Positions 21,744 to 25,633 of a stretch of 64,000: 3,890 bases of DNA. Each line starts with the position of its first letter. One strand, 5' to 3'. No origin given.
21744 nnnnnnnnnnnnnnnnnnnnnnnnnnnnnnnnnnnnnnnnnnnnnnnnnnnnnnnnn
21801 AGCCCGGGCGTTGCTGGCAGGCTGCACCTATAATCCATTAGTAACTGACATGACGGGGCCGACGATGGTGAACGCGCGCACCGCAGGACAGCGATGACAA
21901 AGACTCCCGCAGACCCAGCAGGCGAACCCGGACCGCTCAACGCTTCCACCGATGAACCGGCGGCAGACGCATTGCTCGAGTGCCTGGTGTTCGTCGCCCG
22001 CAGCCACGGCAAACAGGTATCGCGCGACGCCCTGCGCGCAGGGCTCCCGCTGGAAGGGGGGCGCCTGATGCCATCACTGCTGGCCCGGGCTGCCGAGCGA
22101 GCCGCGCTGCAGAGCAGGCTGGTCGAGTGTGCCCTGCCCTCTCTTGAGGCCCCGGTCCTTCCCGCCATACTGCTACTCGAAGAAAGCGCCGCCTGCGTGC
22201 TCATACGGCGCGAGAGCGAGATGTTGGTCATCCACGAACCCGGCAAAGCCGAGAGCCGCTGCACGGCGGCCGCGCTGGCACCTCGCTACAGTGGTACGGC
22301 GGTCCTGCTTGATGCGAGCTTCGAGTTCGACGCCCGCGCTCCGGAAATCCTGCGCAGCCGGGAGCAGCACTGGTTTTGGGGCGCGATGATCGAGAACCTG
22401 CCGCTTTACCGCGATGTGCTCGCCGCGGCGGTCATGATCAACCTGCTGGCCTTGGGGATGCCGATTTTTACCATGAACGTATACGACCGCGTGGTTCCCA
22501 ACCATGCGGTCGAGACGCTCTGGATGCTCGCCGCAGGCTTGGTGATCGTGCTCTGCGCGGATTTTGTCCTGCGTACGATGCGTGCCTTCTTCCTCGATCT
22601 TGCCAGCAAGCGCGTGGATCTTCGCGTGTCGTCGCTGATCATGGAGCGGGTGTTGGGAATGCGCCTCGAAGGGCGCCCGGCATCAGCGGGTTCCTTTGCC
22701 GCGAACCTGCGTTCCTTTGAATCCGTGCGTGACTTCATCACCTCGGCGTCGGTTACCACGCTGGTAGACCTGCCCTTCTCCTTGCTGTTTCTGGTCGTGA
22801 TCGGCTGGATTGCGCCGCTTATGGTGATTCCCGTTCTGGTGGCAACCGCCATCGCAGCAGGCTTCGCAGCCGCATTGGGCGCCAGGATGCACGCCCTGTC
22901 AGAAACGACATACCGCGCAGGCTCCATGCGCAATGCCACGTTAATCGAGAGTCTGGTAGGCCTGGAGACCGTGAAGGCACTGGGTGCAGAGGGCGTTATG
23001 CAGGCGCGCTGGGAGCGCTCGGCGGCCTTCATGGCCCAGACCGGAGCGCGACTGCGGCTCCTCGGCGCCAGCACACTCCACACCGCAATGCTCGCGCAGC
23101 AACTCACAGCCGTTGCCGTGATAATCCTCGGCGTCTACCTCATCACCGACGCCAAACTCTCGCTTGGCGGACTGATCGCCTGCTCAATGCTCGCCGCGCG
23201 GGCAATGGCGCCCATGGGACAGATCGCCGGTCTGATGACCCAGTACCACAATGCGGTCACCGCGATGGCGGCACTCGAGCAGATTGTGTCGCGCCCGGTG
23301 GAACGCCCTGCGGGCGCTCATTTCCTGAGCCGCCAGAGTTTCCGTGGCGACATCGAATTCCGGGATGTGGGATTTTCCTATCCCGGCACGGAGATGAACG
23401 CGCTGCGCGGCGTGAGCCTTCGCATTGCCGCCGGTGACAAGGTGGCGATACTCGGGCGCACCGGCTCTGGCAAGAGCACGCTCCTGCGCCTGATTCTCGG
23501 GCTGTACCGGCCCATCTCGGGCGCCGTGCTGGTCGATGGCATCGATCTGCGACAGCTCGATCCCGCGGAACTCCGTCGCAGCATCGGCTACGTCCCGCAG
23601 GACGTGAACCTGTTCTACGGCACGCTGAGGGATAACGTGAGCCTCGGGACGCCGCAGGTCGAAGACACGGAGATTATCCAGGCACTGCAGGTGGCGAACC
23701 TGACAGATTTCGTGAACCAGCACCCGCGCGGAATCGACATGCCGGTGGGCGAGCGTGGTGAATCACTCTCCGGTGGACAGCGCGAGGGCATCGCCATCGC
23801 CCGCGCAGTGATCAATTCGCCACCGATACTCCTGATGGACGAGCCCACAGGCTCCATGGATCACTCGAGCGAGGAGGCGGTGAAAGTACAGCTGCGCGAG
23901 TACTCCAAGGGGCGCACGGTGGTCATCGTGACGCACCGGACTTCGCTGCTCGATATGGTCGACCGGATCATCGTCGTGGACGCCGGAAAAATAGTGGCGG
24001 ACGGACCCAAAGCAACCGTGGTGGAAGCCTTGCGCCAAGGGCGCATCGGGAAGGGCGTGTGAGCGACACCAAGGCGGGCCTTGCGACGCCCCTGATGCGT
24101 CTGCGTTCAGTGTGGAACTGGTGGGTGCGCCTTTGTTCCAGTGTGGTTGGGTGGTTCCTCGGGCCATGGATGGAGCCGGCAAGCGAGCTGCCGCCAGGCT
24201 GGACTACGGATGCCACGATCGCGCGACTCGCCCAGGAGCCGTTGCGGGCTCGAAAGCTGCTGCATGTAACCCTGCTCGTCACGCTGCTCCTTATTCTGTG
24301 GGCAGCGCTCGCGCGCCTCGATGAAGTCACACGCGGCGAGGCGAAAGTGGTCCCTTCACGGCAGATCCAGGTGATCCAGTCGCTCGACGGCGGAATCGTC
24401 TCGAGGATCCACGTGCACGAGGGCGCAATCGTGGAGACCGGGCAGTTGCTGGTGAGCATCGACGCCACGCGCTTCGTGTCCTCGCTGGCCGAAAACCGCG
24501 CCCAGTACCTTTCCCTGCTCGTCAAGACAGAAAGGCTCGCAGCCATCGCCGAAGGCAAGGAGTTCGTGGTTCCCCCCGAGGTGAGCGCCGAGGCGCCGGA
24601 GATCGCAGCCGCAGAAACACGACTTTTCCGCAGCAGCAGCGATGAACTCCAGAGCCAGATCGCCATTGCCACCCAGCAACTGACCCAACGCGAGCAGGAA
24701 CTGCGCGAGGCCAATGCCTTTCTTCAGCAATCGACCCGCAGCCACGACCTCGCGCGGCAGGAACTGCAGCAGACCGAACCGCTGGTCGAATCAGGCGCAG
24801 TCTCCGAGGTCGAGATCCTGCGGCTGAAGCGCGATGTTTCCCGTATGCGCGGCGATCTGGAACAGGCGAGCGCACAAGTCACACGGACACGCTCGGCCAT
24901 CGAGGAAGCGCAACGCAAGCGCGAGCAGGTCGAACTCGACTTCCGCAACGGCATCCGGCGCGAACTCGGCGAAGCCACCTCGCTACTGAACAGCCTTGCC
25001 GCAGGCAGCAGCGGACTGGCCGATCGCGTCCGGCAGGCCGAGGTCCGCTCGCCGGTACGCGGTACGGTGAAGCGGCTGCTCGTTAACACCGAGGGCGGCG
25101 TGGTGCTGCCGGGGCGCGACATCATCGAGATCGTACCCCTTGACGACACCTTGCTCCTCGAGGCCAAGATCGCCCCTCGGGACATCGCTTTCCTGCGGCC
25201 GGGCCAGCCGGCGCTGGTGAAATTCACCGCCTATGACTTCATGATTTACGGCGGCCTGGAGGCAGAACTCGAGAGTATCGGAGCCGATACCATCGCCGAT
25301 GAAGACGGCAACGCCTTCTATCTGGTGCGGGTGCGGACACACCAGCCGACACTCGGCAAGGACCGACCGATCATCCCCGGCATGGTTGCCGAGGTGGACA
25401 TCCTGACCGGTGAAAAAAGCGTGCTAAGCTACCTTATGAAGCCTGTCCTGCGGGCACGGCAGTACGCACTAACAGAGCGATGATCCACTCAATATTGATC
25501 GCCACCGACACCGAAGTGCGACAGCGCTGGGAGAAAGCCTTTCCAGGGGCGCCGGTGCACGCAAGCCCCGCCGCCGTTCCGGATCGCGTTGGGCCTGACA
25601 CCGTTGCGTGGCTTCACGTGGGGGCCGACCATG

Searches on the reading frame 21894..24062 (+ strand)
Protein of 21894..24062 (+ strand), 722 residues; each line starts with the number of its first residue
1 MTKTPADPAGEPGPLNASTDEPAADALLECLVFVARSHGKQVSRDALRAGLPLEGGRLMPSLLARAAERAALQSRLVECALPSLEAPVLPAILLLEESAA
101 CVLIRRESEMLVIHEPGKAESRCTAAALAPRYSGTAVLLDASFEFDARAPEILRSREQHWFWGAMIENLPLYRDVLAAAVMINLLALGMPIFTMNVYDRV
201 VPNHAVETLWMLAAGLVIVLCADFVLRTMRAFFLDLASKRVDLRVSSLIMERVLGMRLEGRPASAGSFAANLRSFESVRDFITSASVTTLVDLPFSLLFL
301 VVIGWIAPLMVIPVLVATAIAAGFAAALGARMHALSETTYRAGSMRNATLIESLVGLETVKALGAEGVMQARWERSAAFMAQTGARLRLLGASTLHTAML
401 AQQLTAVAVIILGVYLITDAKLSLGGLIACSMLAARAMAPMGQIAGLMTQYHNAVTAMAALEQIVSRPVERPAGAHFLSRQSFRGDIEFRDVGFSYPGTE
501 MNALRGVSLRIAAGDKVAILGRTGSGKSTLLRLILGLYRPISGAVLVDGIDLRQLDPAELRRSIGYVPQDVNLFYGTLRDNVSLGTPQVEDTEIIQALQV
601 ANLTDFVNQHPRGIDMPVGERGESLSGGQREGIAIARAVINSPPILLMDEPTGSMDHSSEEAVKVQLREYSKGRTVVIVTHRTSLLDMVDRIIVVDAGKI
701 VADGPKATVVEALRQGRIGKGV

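Call 6: search_protein_families(library=pfam, proteins=[window:21894-24062:+], max_evalue=0.01)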
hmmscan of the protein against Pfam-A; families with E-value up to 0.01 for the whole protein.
window:21894-24062:+ (722 aa): 7 families
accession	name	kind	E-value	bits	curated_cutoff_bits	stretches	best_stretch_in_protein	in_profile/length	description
PF00005.33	ABC_tran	-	6.3e-33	114.7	25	1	504-652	1-136/137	ABC transporter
PF00664.28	ABC_membrane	-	2.8e-17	63.8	28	1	177-436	6-269/274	ABC transporter transmembrane region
PF03412.21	Peptidase_C39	-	6.4e-06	26.5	22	1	24-141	11-130/133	Peptidase C39 family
PF02463.25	SMC_N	-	2.5e-05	24.3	40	1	606-695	135-211/220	RecF/RecN/SMC N terminal domain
PF13304.12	AAA_21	-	0.00058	20.5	27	0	518-537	3-22/304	AAA domain, putative AbiEii toxin, Type IV TA system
PF01935.23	DUF87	-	0.00074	20.1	23.2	1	515-535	24-44/220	Helicase HerA, central domain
PF13555.12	AAA_29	-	0.0023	18.1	27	1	507-531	15-39/61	P-loop containing region of AAA domain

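Call 7: search_protein_families(library=ncbifam, proteins=[window:21894-24062:+], max_evalue=0.01)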
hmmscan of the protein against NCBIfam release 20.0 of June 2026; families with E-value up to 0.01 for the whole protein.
window:21894-24062:+ (722 aa): 190 families (the best 25 are shown)
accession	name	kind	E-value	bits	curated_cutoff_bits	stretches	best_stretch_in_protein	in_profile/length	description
TIGR03375.1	type_I_sec_LssB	subfamily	6.4e-282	937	693.1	1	25-716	1-695/696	type I secretion system permease/ATPase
TIGR01846.1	type_I_sec_HlyB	subfamily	9.8e-133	443.9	725.55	1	28-711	2-680/694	type I secretion system permease/ATPase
TIGR01842.1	type_I_sec_PrtD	subfamily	1.4e-104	350.6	510.15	1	175-713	11-544/544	type I secretion system permease/ATPase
TIGR03796.1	NHLM_micro_ABC1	equivalog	5.8e-94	315.7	853.3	1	34-710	21-699/710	NHLP family bacteriocin export ABC transporter peptidase/permease/ATPase subunit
TIGR02203.1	MsbA_lipidA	equivalog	4.3e-87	292.9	602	1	195-710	39-556/572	lipid A export permease/ATP-binding protein MsbA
TIGR02857.1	CydD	equivalog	2.1e-81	274.5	435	1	179-695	12-529/529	thiol reductant ABC exporter subunit CydD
TIGR02204.1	MsbA_rel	hypoth_equivalog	7.6e-80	269.2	780.4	1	309-711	159-563/576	ABC transporter, permease/ATP-binding protein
TIGR03797.1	NHLM_micro_ABC2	equivalog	2e-79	267.9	709.4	1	67-708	39-670/686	NHLP bacteriocin export ABC transporter permease/ATPase subunit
TIGR00958.1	3a01208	subfamily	7.8e-77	259.1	874.6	1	168-708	159-699/711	antigen peptide transporter 2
TIGR01193.1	bacteriocin_ABC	subfamily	4.2e-75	253.6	523.85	1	126-711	115-697/708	peptide cleavage/export ABC transporter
NF045513.1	HepA_fam_ABC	equivalog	7.3e-74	249.3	725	1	205-706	90-592/610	heterocyst formation ABC transporter subunit HepA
NF010178.0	PRK13657.1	equivalog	1e-71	242.2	733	1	400-706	248-553/588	glucan ABC transporter ATP-binding protein/ permease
NF008364.0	PRK11160.1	equivalog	1.9e-68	231.4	630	1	336-711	190-563/575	heme ABC transporter ATP-binding protein/permease CydC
NF008381.0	PRK11176.1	equivalog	4.6e-67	226.7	867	1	307-711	165-567/582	lipid A ABC transporter ATP-binding protein/permease MsbA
NF052233.1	CphA_assoc_ABC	equivalog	6.9e-67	226.4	880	1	206-711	226-731/766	cyanophycin metabolism-associated ABC transporter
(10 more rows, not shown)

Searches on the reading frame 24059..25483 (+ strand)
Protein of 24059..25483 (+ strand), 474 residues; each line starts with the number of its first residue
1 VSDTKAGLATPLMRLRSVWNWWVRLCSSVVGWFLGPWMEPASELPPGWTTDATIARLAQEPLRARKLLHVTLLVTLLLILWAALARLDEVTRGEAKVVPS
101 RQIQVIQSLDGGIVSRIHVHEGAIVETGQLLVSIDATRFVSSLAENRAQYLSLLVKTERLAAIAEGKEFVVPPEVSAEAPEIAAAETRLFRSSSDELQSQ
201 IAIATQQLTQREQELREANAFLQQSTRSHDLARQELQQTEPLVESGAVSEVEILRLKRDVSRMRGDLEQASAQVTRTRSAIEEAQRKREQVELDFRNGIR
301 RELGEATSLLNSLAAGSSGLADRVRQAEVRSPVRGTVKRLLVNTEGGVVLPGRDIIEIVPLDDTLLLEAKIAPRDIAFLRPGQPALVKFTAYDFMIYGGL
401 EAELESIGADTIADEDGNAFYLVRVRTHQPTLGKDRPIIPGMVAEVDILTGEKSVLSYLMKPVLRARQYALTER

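Call 6: search_protein_families(library=pfam, proteins=[window:24059-25483:+], max_evalue=0.01)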
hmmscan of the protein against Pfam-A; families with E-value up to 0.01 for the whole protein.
window:24059-25483:+ (474 aa): 4 families
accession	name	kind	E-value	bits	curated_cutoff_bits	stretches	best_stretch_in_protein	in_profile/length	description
PF13437.12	HlyD_3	-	2.3e-19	70.5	22.2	1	329-441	2-106/106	HlyD family secretion protein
PF16576.10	HlyD_D23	-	2.3e-09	37.3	30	1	326-393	108-173/214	Barrel-sandwich domain of CusB or HlyD membrane-fusion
PF13533.13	Biotin_lipoyl_2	-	3.9e-06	27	29.8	1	106-135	3-32/32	Biotin-lipoyl like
PF00364.28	Biotin_lipoyl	-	0.00012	22.3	22.1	0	105-134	44-73/73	Biotin-requiring enzyme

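Call 7: search_protein_families(library=ncbifam, proteins=[window:24059-25483:+], max_evalue=0.01)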
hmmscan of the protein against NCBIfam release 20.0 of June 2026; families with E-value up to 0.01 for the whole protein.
window:24059-25483:+ (474 aa): 17 families
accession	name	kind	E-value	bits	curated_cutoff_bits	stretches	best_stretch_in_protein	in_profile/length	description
TIGR01843.1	type_I_hlyD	subfamily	1.1e-113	380.5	208.65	1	66-474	6-422/422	HlyD family type I secretion periplasmic adaptor subunit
TIGR00998.1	8a0101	subfamily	4.5e-18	65.3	390.8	1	67-410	7-287/334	EmrA/EmrK family multidrug efflux transporter periplasmic adaptor subunit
TIGR01730.1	RND_mfp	subfamily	2.2e-17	63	94.9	2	305-454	113-250/322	efflux RND transporter periplasmic adaptor subunit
TIGR01000.1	bacteriocin_acc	subfamily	2.8e-12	46.3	258.85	2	71-157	29-114/457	bacteriocin secretion accessory protein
TIGR02971.1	heterocyst_DevB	subfamily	4.6e-09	36.1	129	1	114-398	27-273/327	ABC exporter membrane fusion protein, DevB family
NF007785.0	PRK10476.1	equivalog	8.2e-08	31.4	376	1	64-149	10-94/347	multidrug transporter subunit MdtN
NF002939.0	PRK03598.1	equivalog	1.3e-07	31.1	393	1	196-388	91-264/332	secretion protein HlyD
TIGR03794.1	NHLM_micro_HlyD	equivalog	4.3e-07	29.2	156.2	1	74-358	29-284/421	NHLP bacteriocin system secretion protein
NF011715.0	PRK15136.1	equivalog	4e-06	25.7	563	0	63-235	20-180/390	multidrug efflux MFS transporter periplasmic adaptor subunit EmrA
TIGR00999.1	8a0102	subfamily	0.00028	20.1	319.3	0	100-183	90-172/271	CzcB/NccB family metal efflux transporter periplasmic adaptor subunit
NF008606.0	PRK11578.1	equivalog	0.0003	20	342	0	204-286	97-179/371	macrolide transporter subunit MacA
NF004173.0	PRK05641.1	equivalog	0.00094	19.8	199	0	108-134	126-152/153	putative acetyl-CoA carboxylase biotin carboxyl carrier protein subunit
NF010745.0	PRK14147.1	equivalog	0.0022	17.9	184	1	249-341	16-107/172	nucleotide exchange factor GrpE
NF006761.0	PRK09282.1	domain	0.0029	16.1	402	0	100-142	519-560/591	pyruvate carboxylase subunit B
TIGR02168.1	SMC_prok_B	equivalog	0.0037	15.1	567.35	1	189-324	292-423/1181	chromosome segregation protein SMC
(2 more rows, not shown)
